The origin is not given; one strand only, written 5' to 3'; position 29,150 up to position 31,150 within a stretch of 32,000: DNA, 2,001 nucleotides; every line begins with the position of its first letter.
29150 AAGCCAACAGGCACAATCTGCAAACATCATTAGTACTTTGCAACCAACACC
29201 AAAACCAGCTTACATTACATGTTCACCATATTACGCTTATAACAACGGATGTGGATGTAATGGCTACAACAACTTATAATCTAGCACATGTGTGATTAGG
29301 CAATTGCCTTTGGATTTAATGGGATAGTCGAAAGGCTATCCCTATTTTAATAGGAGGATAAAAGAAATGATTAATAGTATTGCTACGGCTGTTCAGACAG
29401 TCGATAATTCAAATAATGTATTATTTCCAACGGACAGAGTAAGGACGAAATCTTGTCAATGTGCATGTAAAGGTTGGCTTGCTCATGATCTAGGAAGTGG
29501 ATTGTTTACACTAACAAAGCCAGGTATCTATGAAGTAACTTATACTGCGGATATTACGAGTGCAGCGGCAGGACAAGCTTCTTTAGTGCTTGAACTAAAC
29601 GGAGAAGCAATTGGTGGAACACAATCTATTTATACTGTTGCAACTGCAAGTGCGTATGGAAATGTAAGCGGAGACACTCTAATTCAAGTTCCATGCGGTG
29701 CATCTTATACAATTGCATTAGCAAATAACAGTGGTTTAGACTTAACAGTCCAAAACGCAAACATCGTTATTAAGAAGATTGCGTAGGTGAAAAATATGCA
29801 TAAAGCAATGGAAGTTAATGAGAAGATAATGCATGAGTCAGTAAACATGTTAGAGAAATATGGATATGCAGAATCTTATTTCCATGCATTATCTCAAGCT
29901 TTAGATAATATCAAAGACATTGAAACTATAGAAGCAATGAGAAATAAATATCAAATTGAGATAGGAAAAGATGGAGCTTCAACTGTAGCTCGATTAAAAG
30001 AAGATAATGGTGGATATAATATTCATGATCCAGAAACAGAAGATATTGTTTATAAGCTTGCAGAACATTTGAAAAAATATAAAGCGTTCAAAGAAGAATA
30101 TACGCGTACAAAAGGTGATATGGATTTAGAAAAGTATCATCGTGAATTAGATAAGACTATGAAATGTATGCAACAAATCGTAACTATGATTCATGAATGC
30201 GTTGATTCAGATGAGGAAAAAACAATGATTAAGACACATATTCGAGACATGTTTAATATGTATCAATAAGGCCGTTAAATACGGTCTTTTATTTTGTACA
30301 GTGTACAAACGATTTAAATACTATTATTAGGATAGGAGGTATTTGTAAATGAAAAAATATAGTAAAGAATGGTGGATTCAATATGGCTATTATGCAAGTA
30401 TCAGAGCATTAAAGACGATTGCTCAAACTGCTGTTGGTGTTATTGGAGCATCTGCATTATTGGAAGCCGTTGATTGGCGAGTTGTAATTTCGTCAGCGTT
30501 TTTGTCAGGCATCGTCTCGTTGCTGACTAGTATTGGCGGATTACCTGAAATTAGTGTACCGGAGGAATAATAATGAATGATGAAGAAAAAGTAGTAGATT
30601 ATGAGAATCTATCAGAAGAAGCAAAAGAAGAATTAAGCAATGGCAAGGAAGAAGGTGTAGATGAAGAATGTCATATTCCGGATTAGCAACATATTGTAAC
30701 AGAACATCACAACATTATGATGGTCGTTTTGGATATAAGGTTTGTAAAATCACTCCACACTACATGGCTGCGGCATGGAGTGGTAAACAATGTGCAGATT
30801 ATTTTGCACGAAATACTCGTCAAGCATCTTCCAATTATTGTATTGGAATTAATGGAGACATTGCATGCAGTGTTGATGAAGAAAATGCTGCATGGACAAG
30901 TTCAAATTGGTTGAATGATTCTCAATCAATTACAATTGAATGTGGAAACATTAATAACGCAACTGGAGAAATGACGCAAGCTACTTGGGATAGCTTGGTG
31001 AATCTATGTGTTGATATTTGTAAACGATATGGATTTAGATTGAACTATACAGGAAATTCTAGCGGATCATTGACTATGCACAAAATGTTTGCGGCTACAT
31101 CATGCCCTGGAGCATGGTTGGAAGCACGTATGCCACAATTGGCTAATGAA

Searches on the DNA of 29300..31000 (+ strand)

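Call 7: search_dna_similar(query=window:29300-31000:+, collection=phages, mode=near, max_rows=30)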
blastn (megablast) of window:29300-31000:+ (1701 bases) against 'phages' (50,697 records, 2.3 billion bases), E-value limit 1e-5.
No match.
